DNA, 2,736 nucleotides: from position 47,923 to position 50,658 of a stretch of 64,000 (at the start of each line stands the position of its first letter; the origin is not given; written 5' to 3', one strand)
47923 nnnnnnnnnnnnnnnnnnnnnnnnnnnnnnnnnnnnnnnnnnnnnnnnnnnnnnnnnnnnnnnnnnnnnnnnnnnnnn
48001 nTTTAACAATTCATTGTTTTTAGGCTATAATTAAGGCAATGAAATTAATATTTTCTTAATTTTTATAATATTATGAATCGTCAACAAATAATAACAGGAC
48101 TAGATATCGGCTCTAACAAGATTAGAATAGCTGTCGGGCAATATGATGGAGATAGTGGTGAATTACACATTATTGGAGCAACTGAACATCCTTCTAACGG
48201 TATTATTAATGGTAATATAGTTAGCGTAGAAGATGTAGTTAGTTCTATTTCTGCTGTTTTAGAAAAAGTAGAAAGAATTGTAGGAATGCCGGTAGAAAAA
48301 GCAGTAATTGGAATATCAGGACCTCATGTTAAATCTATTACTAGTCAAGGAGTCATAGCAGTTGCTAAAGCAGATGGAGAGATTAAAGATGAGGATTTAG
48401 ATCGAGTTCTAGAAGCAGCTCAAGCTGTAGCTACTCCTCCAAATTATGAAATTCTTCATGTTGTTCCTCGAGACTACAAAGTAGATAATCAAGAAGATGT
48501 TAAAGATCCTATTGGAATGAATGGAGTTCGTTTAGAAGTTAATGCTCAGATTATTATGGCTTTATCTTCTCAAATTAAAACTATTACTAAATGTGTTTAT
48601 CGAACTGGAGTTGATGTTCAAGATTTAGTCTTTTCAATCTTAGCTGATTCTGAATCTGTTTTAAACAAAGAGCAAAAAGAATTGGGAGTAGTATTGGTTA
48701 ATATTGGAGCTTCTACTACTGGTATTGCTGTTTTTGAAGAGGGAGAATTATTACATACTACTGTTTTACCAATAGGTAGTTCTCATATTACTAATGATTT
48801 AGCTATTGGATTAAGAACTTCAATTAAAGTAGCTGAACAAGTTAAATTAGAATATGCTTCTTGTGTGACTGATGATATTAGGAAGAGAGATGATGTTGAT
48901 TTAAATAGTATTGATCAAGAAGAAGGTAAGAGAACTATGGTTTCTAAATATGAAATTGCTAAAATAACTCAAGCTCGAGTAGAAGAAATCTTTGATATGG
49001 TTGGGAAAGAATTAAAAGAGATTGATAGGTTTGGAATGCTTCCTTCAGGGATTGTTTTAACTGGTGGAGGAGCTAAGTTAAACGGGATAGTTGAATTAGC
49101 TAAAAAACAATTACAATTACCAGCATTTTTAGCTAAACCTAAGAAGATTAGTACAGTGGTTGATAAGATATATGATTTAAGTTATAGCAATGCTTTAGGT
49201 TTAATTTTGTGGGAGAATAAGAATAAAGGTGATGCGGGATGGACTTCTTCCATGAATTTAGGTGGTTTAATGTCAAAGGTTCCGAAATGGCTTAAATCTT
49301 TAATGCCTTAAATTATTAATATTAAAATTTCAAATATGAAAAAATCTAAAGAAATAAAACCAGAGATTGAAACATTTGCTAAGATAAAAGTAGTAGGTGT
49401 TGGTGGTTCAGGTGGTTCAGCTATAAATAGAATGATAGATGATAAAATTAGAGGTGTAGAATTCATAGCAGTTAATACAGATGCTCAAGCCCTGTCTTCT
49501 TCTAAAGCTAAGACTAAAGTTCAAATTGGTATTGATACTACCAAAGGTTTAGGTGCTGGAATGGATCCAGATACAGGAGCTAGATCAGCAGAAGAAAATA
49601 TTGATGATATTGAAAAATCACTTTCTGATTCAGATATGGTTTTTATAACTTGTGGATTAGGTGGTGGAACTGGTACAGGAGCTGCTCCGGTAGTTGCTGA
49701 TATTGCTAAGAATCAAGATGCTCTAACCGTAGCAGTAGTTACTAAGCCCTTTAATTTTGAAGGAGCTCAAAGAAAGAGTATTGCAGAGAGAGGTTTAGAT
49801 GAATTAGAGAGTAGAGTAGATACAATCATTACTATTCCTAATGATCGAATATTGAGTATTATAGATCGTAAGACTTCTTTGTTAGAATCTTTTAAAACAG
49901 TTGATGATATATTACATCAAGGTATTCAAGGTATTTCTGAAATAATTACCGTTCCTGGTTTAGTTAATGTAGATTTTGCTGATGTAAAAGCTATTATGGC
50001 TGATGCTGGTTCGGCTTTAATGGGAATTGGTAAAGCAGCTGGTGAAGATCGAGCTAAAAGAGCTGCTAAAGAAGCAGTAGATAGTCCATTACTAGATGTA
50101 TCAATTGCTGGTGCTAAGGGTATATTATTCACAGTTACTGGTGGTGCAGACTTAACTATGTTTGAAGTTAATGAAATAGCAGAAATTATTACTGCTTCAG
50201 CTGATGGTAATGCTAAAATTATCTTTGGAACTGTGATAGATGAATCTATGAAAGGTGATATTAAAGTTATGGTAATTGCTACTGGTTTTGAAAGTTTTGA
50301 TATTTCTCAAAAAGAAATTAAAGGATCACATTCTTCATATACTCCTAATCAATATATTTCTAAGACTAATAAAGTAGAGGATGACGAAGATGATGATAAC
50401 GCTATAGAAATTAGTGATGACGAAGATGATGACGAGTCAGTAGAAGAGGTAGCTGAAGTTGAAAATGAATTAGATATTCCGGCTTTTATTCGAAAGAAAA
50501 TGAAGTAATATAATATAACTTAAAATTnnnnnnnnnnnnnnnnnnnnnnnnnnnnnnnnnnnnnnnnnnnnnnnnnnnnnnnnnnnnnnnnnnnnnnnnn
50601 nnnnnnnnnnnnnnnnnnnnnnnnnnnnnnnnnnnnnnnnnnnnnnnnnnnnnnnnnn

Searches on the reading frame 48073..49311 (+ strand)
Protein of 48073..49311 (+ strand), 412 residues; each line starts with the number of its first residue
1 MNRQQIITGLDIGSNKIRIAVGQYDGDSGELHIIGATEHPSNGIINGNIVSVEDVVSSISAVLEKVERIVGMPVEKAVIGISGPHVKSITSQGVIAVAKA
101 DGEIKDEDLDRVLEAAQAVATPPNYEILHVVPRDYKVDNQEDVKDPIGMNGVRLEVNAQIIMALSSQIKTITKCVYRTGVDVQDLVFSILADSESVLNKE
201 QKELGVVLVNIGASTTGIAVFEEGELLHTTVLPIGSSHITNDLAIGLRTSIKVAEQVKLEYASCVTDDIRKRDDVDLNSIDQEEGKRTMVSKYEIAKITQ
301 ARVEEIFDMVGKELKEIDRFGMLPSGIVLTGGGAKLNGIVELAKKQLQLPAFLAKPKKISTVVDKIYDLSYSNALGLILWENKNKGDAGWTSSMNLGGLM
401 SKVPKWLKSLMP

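Call 10: search_protein_families(library=pfam, proteins=[window:48073-49311:+], max_evalue=0.001)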
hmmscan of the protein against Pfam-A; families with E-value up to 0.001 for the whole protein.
window:48073-49311:+ (412 aa): 4 families
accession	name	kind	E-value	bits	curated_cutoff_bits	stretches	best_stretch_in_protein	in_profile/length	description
PF14450.12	FtsA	-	1.5e-32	113.1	31.8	1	207-376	1-127/127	Cell division protein FtsA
PF02491.25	SHS2_FTSA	-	4.7e-29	101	25.4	1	83-161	1-78/79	SHS2 domain inserted in FTSA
PF06723.19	MreB_Mbl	-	3.7e-11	42.9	27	1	204-356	145-306/327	MreB/Mbl protein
PF11104.14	PilM_2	-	6.5e-09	35.6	27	1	9-259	1-235/340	Type IV pilus assembly protein PilM;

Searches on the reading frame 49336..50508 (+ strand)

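Call 10: search_protein_families(library=pfam, proteins=[window:49336-50508:+], max_evalue=0.001)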
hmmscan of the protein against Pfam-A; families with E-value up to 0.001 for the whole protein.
window:49336-50508:+ (390 aa): 2 families
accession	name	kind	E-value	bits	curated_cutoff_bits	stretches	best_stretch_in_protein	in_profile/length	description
PF00091.31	Tubulin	-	1.2e-47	163.1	33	1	16-177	1-190/190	Tubulin/FtsZ family, GTPase domain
PF12327.13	FtsZ_C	-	2.9e-35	120.9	27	1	225-319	1-95/95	FtsZ family, C-terminal domain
